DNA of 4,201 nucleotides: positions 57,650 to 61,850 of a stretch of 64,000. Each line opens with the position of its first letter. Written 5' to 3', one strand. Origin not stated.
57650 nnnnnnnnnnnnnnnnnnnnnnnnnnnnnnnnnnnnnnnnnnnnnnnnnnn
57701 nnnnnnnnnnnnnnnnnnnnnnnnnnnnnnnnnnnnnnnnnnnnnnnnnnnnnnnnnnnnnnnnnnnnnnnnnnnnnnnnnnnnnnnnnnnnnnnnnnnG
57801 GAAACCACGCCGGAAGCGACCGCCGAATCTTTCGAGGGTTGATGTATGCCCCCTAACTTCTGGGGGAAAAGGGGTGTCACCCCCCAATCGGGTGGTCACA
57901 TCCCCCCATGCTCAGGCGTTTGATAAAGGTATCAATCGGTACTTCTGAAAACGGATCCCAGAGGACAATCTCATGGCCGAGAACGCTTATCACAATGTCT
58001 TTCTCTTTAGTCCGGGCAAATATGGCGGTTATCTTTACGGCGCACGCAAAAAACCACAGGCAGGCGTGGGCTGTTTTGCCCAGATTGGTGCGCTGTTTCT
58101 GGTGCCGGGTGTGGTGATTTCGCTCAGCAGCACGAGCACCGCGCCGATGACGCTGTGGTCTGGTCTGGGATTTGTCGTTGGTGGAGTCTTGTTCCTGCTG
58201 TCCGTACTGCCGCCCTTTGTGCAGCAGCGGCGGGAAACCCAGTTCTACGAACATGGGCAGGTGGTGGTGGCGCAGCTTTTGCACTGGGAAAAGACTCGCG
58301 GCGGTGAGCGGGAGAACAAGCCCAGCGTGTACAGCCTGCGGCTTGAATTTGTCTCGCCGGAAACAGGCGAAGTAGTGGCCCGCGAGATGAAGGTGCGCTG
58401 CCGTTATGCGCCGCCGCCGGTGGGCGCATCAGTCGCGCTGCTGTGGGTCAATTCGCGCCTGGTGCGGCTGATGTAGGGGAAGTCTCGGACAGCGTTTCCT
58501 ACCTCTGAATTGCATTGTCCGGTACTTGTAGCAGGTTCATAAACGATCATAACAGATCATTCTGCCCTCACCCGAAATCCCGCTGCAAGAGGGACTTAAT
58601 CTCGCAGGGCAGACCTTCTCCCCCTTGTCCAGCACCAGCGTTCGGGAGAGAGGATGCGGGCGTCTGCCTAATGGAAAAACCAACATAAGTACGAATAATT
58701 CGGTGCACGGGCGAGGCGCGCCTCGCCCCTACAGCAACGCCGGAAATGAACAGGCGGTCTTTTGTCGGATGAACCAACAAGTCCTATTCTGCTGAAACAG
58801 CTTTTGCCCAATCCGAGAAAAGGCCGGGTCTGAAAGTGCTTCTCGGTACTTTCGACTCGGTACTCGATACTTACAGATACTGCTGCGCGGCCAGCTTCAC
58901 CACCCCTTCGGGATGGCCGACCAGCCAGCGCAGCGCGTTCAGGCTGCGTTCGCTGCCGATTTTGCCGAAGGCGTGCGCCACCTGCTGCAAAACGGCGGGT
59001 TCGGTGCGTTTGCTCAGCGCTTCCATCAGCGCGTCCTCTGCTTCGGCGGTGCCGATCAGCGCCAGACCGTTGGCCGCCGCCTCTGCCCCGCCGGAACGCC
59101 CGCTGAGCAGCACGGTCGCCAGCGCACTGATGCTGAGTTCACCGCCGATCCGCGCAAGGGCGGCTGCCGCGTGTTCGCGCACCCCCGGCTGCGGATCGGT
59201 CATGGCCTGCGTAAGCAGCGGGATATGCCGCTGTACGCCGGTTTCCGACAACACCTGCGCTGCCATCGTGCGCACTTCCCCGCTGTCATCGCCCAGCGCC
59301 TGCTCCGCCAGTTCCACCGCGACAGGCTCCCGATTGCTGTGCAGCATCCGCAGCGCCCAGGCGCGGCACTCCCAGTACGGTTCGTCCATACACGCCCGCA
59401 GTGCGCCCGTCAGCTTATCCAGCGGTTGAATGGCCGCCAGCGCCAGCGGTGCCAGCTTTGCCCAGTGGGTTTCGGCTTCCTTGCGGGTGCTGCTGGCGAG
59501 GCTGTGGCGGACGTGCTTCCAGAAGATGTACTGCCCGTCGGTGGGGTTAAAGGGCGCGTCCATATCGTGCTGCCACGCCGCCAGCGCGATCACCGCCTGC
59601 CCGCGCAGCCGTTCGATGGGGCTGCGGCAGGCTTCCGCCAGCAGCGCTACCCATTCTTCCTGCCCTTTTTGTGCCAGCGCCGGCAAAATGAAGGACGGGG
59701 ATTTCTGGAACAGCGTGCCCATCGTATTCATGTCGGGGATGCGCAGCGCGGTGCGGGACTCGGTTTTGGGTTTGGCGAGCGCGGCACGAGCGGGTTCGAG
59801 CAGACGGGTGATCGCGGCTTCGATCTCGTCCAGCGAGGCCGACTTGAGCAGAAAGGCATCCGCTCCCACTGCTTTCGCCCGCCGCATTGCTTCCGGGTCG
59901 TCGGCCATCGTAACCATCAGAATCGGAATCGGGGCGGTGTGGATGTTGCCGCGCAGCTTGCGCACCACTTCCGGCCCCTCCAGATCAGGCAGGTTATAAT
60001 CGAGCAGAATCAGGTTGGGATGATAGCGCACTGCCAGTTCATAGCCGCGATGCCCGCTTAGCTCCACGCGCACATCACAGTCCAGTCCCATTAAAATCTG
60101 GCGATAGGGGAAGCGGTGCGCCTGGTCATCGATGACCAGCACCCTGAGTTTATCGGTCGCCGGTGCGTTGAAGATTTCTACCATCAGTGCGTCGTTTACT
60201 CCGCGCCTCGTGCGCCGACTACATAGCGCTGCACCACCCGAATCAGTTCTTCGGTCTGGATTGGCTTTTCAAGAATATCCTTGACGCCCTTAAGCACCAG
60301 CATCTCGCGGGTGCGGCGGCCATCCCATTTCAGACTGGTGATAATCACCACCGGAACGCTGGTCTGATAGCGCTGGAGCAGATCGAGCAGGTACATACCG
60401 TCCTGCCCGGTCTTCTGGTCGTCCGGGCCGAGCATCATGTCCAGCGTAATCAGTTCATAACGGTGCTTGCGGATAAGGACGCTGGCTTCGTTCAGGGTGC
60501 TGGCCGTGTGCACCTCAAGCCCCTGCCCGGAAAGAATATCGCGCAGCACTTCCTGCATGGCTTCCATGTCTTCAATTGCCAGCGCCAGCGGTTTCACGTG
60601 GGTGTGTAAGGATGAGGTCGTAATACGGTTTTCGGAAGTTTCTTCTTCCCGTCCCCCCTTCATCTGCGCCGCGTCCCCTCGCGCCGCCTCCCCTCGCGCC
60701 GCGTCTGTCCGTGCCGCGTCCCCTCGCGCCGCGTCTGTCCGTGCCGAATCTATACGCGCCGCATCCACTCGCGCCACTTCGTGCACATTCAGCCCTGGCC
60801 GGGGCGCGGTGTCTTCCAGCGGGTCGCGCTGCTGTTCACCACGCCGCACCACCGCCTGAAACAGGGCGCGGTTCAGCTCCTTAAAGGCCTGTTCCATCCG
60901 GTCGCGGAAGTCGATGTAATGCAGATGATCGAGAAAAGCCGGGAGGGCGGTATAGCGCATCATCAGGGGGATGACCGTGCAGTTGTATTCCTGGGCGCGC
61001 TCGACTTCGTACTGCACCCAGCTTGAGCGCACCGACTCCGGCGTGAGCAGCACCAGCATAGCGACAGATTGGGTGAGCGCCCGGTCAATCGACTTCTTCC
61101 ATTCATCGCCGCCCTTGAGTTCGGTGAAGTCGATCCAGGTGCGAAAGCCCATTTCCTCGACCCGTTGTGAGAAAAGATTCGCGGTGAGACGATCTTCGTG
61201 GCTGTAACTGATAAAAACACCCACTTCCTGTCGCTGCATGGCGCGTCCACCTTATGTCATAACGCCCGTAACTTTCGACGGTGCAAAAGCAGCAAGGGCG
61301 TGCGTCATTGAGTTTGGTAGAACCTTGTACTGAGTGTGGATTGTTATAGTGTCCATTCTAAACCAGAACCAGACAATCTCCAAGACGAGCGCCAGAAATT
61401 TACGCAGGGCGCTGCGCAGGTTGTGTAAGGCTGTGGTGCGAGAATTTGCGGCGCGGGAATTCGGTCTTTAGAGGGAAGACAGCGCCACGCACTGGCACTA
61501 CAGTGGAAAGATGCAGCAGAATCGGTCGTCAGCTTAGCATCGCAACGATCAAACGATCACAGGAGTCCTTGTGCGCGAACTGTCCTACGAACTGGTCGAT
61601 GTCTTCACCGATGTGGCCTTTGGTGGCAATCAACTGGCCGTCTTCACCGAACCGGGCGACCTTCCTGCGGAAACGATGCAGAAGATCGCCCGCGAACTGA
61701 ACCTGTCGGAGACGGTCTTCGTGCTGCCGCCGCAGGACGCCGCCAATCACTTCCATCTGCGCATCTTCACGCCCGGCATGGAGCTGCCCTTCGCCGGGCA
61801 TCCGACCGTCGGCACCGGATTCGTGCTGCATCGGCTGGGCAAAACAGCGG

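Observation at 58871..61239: TIR-domain / receiver fusion with slippage-prone repeat linker, in operon with a receiver-HEAT protein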

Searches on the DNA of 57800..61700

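Call 98: search_rna_families(source=window, start=57800, end=61700, threshold=evalue, max_evalue=1)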
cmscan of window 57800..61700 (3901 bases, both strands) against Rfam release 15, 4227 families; matches with E-value up to 1: 0.
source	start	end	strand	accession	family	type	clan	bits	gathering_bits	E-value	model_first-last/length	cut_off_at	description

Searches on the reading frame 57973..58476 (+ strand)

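Call 3: search_protein_families(library=pfam, proteins=[window:57973-58476:+], max_evalue=0.1)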
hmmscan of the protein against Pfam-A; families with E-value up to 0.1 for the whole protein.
window:57973-58476:+ (167 aa): 1 family
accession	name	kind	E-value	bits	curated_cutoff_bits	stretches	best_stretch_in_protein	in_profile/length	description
PF19744.4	DUF6232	-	0.01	16.7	27.4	1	24-87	26-79/117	Family of unknown function (DUF6232)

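Call 80: search_protein_families(library=padloc, proteins=[window:57973-58476:+], max_evalue=0.001)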
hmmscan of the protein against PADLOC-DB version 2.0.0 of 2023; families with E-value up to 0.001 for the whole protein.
window:57973-58476:+ (167 aa): 0 families

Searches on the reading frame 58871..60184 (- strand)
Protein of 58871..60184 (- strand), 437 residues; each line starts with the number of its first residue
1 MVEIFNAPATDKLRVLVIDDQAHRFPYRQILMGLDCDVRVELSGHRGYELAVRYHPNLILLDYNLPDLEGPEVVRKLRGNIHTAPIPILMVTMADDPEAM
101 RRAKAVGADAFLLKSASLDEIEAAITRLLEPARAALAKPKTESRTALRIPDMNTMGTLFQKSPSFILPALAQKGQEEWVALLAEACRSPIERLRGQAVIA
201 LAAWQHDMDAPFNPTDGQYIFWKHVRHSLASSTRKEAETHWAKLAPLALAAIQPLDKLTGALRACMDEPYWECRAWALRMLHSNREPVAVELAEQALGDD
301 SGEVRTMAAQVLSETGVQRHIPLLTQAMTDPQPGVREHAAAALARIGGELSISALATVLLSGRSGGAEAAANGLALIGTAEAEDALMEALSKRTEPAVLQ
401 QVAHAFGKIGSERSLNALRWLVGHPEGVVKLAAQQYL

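Call 3: search_protein_families(library=pfam, proteins=[window:58871-60184:-], max_evalue=0.1)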
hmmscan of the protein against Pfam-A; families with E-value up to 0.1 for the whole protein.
window:58871-60184:- (437 aa): 7 families
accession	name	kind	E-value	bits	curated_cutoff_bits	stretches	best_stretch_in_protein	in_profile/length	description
PF13646.12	HEAT_2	-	7.6e-30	103.5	27.7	3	292-365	4-77/88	HEAT repeats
PF00072.30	Response_reg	-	9.6e-17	61.6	30.2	1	15-125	1-110/111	Response regulator receiver domain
PF02985.28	HEAT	-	8.9e-11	41.4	23.5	1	321-346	2-27/31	HEAT repeat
PF13513.12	HEAT_EZ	-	2.6e-06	28.3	27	1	321-346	30-55/55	HEAT-like repeat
PF03130.22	HEAT_PBS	-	0.002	18.9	20.9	0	368-391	3-26/27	PBS lyase HEAT-like repeat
PF13251.12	DUF4042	-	0.019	15.1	27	0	319-401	40-121/182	Domain of unknown function (DUF4042)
PF25151.1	TPR_Trm732_C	-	0.051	13.9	27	0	314-347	92-125/159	Trm732, C-terminal TPR repeats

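Call 6: search_protein_families(library=padloc, proteins=[window:58871-60184:-], max_evalue=0.01)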
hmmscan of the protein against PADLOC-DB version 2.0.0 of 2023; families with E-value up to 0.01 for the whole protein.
window:58871-60184:- (437 aa): 3 families
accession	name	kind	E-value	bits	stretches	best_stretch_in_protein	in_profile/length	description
PDLC02919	HEAT-ARM_XIII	-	3.9e-13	45.7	2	245-357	750-852/1972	-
PDLC02973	WGR_XIII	-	0.0019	14.7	1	260-349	583-678/973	-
PDLC00405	SduA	-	0.0064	14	1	14-140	8-137/323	DUF4263 domain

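Call 7: search_protein_families(library=ncbifam, proteins=[window:58871-60184:-], max_evalue=0.01)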
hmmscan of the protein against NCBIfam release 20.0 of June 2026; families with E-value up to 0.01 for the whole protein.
window:58871-60184:- (437 aa): 74 families (the best 25 are shown)
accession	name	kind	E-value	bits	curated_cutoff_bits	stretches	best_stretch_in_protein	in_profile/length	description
NF007135.0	PRK09581.1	equivalog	4.5e-12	45.5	474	1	15-116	5-107/457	PleD family two-component system response regulator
NF045991.1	RespRegCtrARhodob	equivalog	1.5e-11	44.5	350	1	14-129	2-116/224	response regulator transcription factor CtrA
NF007935.0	PRK10651.1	equivalog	2e-11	43.5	250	1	10-124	4-119/216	two-component system response regulator NarL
TIGR02154.1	PhoB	equivalog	5.5e-11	42.2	296.2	1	31-133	22-124/226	phosphate regulon transcriptional regulator PhoB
NF052445.1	RespRegMctR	equivalog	1.6e-10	40.7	300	1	41-127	33-117/205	two-component system response regulator MctR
NF041946.1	LuxO_transreg_Vib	equivalog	1.8e-10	40.2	800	1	25-135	10-118/463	quorum-sensing sigma-54 dependent transcriptional regulator LuxO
NF041733.1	resp_reg_CseB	equivalog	3.1e-10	39.8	350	1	16-150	5-140/228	two-component system response regulator CseB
NF045915.1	PhycobilmeDegNblB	equivalog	5.9e-10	39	300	1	281-357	123-199/214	phycobilisome degradation protein NblB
NF045944.1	ResRegRpaBCyano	equivalog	6.3e-10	38.8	330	1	31-136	17-119/229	response regulator transcription factor RpaB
TIGR01387.1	cztR_silR_copR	subfamily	1.2e-09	38.2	279.2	1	16-135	2-120/218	heavy metal response regulator transcription factor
NF040689.1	MtrAB_MtrA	equivalog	1.5e-09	37.5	300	1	16-132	2-116/219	MtrAB system response regulator MtrA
NF041866.1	EpsW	equivalog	2.7e-09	36.7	200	1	37-130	31-126/131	exopolysaccharide biosynthesis response regulator EpsW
NF007346.1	PRK09836.1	equivalog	5e-09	36.3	420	1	42-136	31-123/227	copper/silver response regulator transcription factor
NF041830.1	RR_TF_ErdR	exception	7.8e-09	35.6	390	1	32-130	23-122/213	response regulator transcription factor ErdR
NF011896.0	PRK15369.1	equivalog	7.9e-09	35.4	242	1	44-127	38-119/211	two component system response regulator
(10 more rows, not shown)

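Call 15: find_homologous_proteins(query=window:58871-60184:-)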
Query window:58871-60184:- (437 aa): 57 proteins with E <= 0.001 among 8000 candidates.
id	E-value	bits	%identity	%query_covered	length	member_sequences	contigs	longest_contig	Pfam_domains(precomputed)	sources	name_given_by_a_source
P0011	1.0e-284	962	100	100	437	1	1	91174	PF02985.29,PF13513.13,PF00072.31,PF13646.13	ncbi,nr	ncbi:MAG: HEAT repeat domain-containing protein [bacterium]|nr:HEAT repeat domain-containing protein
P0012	2.7e-134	466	53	98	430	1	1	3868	PF02985.29,PF00072.31,PF13646.13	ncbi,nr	ncbi:MAG: response regulator [Chitinophagaceae bacterium]|nr:response regulator [Anaerolineae bacter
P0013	1.2e-130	454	52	97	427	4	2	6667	PF02985.29,PF03130.23,PF13513.13,PF00072.31,PF13646.13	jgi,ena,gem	-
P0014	7.8e-126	438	52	97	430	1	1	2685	PF02985.29,PF00072.31,PF13646.13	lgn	-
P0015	1.1e-120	421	50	97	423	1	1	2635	PF02985.29,PF00072.31,PF13646.13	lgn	-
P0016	4.4e-103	364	47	97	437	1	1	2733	PF00072.31,PF13646.13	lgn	-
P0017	6.7e-87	310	45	91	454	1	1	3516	PF02985.29,PF13513.13,PF00072.31,PF13646.13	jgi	jgi:CheY-like chemotaxis protein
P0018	2.3e-24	104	49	15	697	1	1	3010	PF02518.32,PF00512.32,PF23198.2,PF00072.31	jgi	-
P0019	1.1e-19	89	29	26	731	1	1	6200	PF02518.32,PF00512.32,PF23198.2,PF00072.31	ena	-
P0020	7.3e-15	73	36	35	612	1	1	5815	PF21581.4,PF12717.14,PF00514.30,PF25786.1,PF02985.29,PF03130.23,PF13513.13,PF01602.27,PF13646.13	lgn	-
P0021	2.9e-11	61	31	22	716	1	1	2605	PF13581.13,PF02518.32,PF00512.32,PF00072.31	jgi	jgi:signal transduction histidine kinase/CheY-like chemotaxis protein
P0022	6.3e-10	57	35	27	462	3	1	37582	PF00990.27,PF00072.31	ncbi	-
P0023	1.1e-9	56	32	19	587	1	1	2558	PF02518.32,PF00512.32,PF00072.31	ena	-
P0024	2.1e-9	55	34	28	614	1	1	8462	PF12717.14,PF00514.30,PF02985.29,PF11838.15,PF05569.18,PF03130.23,PF13513.13,PF13646.13,PF25151.2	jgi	jgi:beta-lactamase regulating signal transducer with metallopeptidase domain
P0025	5.6e-9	54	34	27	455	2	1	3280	PF00990.27,PF00072.31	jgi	jgi:two-component system cell cycle response regulator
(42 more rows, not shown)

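Call 63: predict_structure(alignment_id=A4)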
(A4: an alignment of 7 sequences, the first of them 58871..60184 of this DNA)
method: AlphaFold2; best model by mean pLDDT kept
length: 437 residues; sequences in the alignment: 7
mean_pLDDT: 86.4   pTM: 0.62
mean pLDDT of the five models: 86.4, 85.3, 84.9, 83.7, 82.8
residues with pLDDT >= 90: 255; 70-90: 134; 50-70: 21; < 50: 27
segments of 3 or more residues with pLDDT < 50: 1-10, 139-155
pLDDT, mean of each block of 10 residues (from residue 1): 30 85 71 80 87 86 85 90 88 80 89 80 86 65 34 53 85 88 95 92 81 90 81 76 95 95 96 97 96 96 96 95 97 96 96 98 96 96 98 96 98 97 96 95
secondary structure, 60 per line:
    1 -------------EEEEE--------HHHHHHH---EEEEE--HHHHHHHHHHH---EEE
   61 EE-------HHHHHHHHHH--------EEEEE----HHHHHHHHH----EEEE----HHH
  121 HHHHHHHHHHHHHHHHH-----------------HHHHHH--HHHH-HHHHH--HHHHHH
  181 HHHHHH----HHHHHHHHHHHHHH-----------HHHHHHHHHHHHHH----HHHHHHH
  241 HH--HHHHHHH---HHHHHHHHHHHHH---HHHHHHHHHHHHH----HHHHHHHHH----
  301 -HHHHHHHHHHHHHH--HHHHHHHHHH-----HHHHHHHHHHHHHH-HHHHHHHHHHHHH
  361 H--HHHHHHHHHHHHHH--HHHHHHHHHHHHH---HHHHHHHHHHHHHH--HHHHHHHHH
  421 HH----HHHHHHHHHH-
elements in order: E14-18 H27-33 E37-41 H44-54 E58-62 H70-79 E88-92 H97-105 E110-113 H118-137 H155-160 H163-166 H168-172 H175-186 H191-204 H216-229 H234-242 H245-251 H255-267 H271-283 H288-296 H302-315 H318-327 H333-346 H348-361 H364-377 H380-392 H396-409 H412-422 H427-436

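Call 101: fold_search(model_id=the predicted structure, library=pdb)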
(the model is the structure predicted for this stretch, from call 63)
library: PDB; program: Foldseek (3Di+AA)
matches with E <= 10: 1472; with E <= 0.001: 278
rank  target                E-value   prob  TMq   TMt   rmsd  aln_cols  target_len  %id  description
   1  9dvt_R                3.1e-06  1.00  0.26  0.47   1.9       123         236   35  Cryo-EM structure of RpaA bound to PkaiBC DNA and the CTD of the alpha subunit of RNAP from the cyanobacterium Synecho (released 2025-10-15)
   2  9dvt_S                5.3e-06  1.00  0.26  0.48   2.0       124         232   35  Cryo-EM structure of RpaA bound to PkaiBC DNA and the CTD of the alpha subunit of RNAP from the cyanobacterium Synecho (released 2025-10-15)
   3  8thp_A                5.3e-06  1.00  0.27  0.24  19.4       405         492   15  PorX phosphatase null mutant (T271V) (released 2024-04-17)
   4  8tef_D                5.3e-06  1.00  0.27  0.23  19.8       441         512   16  PorX primitive monoclinic crystal form (released 2024-04-17)
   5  8tff_B                5.7e-06  1.00  0.27  0.23  20.2       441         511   15  PorX with BeF3 phosphate analog (released 2024-04-17)
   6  8tfm_A                6.7e-06  1.00  0.27  0.24  20.1       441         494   15  PorX with Zn (primitive orthorhombic crystal form) (released 2024-04-17)
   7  8p6f_B                7.9e-06  1.00  0.27  0.23  20.5       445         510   16  Crystal structure of PorX-Fj (released 2024-04-03)
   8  8tef_A                8.9e-06  1.00  0.26  0.22  19.6       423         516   15  PorX primitive monoclinic crystal form (released 2024-04-17)
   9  8p6f_A                9.6e-06  1.00  0.26  0.22  18.5       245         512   18  Crystal structure of PorX-Fj (released 2024-04-03)
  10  8tff_A                9.6e-06  1.00  0.27  0.23  20.2       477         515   12  PorX with BeF3 phosphate analog (released 2024-04-17)
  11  4xl5_C                1.2e-05  1.00  0.41  0.66   6.5       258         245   28  X-ray structure of bGFP-A / EGFP complex (released 2015-08-19)
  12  8ted_A                1.2e-05  1.00  0.26  0.22  19.9       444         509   14  PorX primitive orthorhombic crystal form (released 2024-04-17)
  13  8tef_C                1.3e-05  1.00  0.27  0.24  18.6       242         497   18  PorX primitive monoclinic crystal form (released 2024-04-17)
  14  8thp_B                1.8e-05  1.00  0.27  0.23  16.0       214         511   20  PorX phosphatase null mutant (T271V) (released 2024-04-17)
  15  7q1f_C                1.8e-05  1.00  0.37  0.65   5.4       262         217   24  CPAP:TUBULIN:IE5 ALPHAREP COMPLEX (released 2022-04-20)
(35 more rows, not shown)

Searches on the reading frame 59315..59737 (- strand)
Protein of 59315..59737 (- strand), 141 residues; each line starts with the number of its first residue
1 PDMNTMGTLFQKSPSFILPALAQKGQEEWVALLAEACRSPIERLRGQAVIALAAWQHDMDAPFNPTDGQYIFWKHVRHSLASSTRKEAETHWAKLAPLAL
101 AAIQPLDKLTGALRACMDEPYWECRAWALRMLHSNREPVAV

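Call 90: search_protein_families(library=pfam, proteins=[window:59315-59737:-], max_evalue=10)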
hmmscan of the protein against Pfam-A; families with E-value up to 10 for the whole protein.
seq(141 aa): 2 families
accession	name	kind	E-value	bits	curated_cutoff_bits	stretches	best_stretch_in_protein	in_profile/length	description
PF13646.12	HEAT_2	-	6.1e-05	23.7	27.7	1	20-54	23-57/88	HEAT repeats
PF22454.1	PQQ_syn_pqqF_N_2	-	0.065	13.7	27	1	85-125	92-130/147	PQQ synthase PqqF, N-terminal lobe domain 2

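Call 92: search_solved_structures(query=A7, max_evalue=10, show_alignments=3)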
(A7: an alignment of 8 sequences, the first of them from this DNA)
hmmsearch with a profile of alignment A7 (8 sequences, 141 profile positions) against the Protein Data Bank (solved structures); distinct sequences matched with E-value up to 10: 1.
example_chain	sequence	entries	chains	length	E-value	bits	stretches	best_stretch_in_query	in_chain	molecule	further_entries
6pdx_H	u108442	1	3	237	0.88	12.5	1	41-84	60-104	C585 Fab heavy chain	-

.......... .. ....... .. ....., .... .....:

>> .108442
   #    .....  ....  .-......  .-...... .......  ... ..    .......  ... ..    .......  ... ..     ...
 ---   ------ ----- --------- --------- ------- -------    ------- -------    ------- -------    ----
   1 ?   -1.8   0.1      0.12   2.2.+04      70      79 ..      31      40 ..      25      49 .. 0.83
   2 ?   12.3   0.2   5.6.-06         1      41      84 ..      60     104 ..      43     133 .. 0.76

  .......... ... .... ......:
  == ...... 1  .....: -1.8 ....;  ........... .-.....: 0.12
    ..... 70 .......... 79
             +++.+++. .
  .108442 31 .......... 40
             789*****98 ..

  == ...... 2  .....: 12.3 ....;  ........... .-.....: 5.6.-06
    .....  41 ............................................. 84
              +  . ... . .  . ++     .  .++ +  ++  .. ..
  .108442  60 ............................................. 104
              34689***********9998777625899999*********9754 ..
